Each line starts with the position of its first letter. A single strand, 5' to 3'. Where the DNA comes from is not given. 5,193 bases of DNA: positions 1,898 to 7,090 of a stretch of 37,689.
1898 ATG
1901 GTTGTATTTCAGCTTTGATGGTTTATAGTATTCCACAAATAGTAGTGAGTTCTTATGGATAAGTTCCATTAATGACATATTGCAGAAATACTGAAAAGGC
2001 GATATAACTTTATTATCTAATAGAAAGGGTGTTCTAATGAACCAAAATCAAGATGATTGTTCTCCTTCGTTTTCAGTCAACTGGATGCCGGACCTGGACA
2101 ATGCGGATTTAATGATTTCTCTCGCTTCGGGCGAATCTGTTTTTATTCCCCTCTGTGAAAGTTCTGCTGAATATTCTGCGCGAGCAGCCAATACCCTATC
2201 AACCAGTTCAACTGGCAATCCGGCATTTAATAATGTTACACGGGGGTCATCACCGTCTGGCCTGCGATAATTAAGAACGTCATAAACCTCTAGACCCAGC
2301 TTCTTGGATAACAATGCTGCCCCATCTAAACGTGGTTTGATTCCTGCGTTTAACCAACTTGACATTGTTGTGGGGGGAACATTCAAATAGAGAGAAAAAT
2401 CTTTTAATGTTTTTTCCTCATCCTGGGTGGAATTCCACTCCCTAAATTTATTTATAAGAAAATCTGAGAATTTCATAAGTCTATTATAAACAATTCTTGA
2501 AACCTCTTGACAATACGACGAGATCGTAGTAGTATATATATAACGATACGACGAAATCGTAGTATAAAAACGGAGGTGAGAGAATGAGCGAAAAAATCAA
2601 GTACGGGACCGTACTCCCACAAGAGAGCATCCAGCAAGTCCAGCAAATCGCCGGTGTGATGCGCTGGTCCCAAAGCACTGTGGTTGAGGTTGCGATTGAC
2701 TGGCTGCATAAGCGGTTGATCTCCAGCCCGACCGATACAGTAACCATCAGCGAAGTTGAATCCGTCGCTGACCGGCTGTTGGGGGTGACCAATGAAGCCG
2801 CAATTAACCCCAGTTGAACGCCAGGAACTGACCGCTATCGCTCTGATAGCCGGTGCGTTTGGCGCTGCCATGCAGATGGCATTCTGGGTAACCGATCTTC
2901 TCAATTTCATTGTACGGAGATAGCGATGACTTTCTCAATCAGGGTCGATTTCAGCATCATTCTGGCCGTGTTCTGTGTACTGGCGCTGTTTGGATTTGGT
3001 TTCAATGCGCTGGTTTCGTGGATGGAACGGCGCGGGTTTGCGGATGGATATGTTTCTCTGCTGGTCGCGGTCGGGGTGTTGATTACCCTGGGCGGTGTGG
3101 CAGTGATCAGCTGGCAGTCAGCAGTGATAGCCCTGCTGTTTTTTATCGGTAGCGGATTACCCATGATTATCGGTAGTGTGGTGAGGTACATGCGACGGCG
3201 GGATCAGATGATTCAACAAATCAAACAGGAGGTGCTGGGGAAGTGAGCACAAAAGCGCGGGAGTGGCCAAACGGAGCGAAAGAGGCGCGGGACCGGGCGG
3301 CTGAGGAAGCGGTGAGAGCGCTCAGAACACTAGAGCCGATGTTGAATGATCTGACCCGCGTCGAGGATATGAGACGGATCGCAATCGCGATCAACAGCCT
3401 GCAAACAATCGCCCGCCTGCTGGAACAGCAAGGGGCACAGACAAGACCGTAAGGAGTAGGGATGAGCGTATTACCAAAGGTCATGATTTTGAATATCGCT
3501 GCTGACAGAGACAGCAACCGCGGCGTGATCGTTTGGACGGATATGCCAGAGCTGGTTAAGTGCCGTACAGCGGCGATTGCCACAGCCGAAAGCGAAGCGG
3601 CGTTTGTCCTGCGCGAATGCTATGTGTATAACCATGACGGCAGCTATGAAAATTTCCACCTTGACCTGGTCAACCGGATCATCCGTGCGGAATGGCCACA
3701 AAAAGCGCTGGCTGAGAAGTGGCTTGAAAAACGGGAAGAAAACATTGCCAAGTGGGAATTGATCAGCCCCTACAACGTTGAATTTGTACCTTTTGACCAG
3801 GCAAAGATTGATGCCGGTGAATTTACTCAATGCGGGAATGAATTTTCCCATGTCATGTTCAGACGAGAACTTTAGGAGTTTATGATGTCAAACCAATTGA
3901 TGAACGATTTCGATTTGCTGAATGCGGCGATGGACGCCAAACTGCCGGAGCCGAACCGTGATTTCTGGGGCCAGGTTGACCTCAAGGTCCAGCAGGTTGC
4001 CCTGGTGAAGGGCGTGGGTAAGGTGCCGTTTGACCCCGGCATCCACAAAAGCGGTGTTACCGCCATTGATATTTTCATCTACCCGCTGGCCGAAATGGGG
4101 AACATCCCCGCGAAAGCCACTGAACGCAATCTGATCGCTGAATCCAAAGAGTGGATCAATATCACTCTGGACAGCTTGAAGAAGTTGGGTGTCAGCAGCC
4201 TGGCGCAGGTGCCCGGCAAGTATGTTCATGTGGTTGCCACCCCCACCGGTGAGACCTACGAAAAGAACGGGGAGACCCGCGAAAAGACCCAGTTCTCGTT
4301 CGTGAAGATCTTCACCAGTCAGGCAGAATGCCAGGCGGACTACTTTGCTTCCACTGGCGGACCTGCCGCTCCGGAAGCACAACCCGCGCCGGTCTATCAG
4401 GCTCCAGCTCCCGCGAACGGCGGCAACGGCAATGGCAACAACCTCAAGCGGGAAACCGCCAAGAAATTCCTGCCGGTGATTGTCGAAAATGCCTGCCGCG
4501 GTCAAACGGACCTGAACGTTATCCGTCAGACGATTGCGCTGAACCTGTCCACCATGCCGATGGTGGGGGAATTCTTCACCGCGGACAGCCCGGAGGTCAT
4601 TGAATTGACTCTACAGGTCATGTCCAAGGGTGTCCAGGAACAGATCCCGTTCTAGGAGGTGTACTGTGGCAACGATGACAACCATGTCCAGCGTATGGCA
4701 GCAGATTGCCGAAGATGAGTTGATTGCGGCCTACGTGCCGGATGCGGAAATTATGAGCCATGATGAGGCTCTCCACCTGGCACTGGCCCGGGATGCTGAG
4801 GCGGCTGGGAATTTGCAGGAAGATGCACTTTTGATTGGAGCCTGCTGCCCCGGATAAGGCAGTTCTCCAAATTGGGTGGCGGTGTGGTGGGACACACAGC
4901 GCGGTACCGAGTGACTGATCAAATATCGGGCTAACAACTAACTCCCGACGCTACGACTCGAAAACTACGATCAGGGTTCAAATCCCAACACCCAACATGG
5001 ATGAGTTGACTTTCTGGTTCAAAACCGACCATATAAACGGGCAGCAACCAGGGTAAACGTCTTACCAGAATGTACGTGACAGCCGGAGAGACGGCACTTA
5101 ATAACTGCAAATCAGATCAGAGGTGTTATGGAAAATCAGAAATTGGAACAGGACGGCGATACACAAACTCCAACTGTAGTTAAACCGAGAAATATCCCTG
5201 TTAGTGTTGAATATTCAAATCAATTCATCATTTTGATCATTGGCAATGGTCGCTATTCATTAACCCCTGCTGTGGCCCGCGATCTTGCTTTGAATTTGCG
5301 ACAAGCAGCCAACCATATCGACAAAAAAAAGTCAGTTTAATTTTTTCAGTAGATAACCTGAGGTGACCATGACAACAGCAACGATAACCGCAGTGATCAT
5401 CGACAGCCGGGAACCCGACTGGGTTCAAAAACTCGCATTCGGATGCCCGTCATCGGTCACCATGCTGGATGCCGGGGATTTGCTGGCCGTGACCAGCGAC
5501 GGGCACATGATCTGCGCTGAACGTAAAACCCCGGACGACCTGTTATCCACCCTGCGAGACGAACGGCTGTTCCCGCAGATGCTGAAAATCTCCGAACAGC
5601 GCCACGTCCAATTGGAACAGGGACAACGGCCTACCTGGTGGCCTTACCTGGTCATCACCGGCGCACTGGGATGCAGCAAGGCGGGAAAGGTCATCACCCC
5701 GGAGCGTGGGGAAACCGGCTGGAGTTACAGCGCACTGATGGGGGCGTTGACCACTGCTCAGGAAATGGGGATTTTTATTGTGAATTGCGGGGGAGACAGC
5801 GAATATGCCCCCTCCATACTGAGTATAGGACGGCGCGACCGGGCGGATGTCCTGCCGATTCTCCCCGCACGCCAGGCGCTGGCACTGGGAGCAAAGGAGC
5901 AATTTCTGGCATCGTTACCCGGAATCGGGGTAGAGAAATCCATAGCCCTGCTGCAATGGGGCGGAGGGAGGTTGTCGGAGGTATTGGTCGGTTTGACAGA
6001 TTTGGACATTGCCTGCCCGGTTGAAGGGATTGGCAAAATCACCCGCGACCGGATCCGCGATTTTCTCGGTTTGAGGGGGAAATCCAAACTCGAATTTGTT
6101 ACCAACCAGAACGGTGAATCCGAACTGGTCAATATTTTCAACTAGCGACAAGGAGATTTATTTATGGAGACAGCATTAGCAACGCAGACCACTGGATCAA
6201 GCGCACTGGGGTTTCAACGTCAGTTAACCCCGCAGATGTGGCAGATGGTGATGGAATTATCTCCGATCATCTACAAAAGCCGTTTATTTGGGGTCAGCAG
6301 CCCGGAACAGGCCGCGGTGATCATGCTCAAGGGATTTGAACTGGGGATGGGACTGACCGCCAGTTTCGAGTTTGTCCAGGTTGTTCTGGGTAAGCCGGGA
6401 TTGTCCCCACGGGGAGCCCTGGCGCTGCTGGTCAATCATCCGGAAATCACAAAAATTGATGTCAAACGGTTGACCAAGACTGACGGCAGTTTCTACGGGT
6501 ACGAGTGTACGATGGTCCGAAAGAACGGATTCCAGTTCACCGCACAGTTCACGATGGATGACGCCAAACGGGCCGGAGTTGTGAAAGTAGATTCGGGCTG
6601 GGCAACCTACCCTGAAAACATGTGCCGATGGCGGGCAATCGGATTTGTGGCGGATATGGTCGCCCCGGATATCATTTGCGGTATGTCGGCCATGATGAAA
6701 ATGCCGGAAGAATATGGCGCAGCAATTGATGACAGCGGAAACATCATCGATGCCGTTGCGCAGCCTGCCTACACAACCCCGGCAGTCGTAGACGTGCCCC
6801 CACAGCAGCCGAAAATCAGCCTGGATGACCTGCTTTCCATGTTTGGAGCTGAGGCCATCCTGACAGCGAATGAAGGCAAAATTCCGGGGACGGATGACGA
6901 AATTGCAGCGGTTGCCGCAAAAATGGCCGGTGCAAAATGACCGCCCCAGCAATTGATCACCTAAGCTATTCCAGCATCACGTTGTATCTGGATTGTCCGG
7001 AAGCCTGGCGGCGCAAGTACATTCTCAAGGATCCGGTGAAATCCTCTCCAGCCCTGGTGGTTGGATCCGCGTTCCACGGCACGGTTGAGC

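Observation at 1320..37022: Dispersed quasi-palindrome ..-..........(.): at least 17 exact 9-mer copies across genes and intergenic regions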

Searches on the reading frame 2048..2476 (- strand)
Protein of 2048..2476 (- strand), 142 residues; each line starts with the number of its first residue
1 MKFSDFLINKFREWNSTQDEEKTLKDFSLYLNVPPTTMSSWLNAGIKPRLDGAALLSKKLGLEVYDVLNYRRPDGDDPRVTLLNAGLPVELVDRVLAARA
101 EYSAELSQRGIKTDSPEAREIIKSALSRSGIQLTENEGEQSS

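Call 9: search_protein_families(library=pfam, proteins=[window:2048-2476:-])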
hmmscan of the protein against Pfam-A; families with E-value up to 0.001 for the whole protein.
window:2048-2476:- (142 aa): 0 families

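Call 33: search_protein_families(library=pfam, max_evalue=0.1, proteins=[window:2048-2476:-])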
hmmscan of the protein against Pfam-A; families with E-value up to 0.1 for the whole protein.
window:2048-2476:- (142 aa): 0 families

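Call 34: search_protein_families(library=phrogs, max_evalue=0.01, proteins=[window:2048-2476:-])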
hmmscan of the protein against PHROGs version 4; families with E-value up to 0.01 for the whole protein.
window:2048-2476:- (142 aa): 2 families
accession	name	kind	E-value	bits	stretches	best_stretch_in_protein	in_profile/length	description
phrog_8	-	transcription regulation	9e-05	23.1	1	12-101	163-235/346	transcriptional regulator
phrog_4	-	transcription regulation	0.0018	18.3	1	23-76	149-200/400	transcriptional repressor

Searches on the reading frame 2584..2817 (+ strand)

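Call 9: search_protein_families(library=pfam, proteins=[window:2584-2817:+])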
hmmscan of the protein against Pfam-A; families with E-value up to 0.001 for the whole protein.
window:2584-2817:+ (77 aa): 0 families

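Call 33: search_protein_families(library=pfam, max_evalue=0.1, proteins=[window:2584-2817:+])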
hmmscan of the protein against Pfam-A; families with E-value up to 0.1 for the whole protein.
window:2584-2817:+ (77 aa): 1 family
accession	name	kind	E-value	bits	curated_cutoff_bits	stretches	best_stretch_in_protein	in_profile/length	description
PF25224.1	DUF7842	-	0.069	14.3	27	1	11-53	29-71/96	Domain of unknown function (DUF7842)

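Call 34: search_protein_families(library=phrogs, max_evalue=0.01, proteins=[window:2584-2817:+])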
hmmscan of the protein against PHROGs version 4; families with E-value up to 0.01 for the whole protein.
window:2584-2817:+ (77 aa): 0 families

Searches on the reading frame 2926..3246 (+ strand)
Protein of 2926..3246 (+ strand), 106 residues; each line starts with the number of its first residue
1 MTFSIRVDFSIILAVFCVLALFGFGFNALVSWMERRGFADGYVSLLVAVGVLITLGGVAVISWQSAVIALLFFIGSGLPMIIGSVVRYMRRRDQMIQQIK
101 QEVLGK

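Call 33: search_protein_families(library=pfam, max_evalue=0.1, proteins=[window:2926-3246:+])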
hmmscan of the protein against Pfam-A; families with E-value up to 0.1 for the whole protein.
window:2926-3246:+ (106 aa): 3 families
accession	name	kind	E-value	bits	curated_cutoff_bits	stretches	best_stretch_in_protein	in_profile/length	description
PF01372.22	Melittin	-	0.00062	20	20.6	0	18-36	5-23/26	Melittin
PF24282.1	DUF7470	-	0.0023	18.2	27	1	49-88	11-51/58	Family of unknown function (DUF7470)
PF14256.11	YwiC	-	0.0061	17.3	25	1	10-93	25-105/126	YwiC-like protein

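Call 34: search_protein_families(library=phrogs, max_evalue=0.01, proteins=[window:2926-3246:+])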
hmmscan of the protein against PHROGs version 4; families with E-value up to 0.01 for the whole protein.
window:2926-3246:+ (106 aa): 0 families

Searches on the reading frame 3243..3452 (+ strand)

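Call 33: search_protein_families(library=pfam, max_evalue=0.1, proteins=[window:3243-3452:+])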
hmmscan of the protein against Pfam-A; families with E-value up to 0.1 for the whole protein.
window:3243-3452:+ (69 aa): 1 family
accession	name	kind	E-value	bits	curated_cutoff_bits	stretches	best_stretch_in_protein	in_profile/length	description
PF09613.16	HrpB1_HrpK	-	0.059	13.5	29.3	1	11-65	21-73/126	Bacterial type III secretion protein (HrpB1_HrpK)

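Call 34: search_protein_families(library=phrogs, max_evalue=0.01, proteins=[window:3243-3452:+])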
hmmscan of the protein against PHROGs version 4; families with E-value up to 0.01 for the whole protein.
window:3243-3452:+ (69 aa): 0 families

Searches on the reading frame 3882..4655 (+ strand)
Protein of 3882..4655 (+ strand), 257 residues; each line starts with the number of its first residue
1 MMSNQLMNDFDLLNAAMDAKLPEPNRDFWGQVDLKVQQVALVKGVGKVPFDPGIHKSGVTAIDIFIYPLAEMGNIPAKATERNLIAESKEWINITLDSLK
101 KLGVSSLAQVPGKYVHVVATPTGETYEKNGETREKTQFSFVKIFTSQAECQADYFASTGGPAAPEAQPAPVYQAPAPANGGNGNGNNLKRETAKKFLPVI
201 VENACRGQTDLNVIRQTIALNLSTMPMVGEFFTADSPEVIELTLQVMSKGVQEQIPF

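Call 9: search_protein_families(library=pfam, proteins=[window:3882-4655:+])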
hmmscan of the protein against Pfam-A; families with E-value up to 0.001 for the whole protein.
window:3882-4655:+ (257 aa): 0 families

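Call 33: search_protein_families(library=pfam, max_evalue=0.1, proteins=[window:3882-4655:+])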
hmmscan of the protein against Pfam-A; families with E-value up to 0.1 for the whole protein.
window:3882-4655:+ (257 aa): 0 families

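Call 34: search_protein_families(library=phrogs, max_evalue=0.01, proteins=[window:3882-4655:+])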
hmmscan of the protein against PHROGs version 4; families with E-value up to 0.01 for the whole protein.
window:3882-4655:+ (257 aa): 1 family
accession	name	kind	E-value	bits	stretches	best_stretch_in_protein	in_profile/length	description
phrog_37356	-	unknown function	0.0048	16.9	1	87-206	69-180/386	-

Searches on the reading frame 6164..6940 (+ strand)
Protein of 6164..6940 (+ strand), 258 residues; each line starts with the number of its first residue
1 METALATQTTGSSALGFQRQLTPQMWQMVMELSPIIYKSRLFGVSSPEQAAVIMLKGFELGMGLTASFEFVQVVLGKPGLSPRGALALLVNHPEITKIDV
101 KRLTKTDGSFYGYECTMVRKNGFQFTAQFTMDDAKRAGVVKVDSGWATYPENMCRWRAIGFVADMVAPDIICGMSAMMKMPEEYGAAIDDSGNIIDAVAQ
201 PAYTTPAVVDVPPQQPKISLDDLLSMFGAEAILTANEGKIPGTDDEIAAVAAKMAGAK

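Call 44: search_protein_families(library=phrogs, max_evalue=0.01, proteins=[window:6164-6940:+])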
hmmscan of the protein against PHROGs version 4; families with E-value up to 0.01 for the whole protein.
window:6164-6940:+ (258 aa): 2 families
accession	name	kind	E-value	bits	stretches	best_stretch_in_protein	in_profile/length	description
phrog_4171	-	DNA, RNA and nucleotide metabolism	5.5e-10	40.4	1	46-177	63-205/392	RecT-like ssDNA annealing protein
phrog_561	-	DNA, RNA and nucleotide metabolism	8.1e-09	36.3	1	125-197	409-481/633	RecT-like ssDNA annealing protein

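Call 45: search_protein_families(library=pfam, max_evalue=0.1, proteins=[window:6164-6940:+])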
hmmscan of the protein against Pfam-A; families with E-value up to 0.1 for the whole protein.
window:6164-6940:+ (258 aa): 1 family
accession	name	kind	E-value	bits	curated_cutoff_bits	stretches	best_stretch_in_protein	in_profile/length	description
PF03837.19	RecT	-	0.035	14.1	24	1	101-160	105-167/198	RecT family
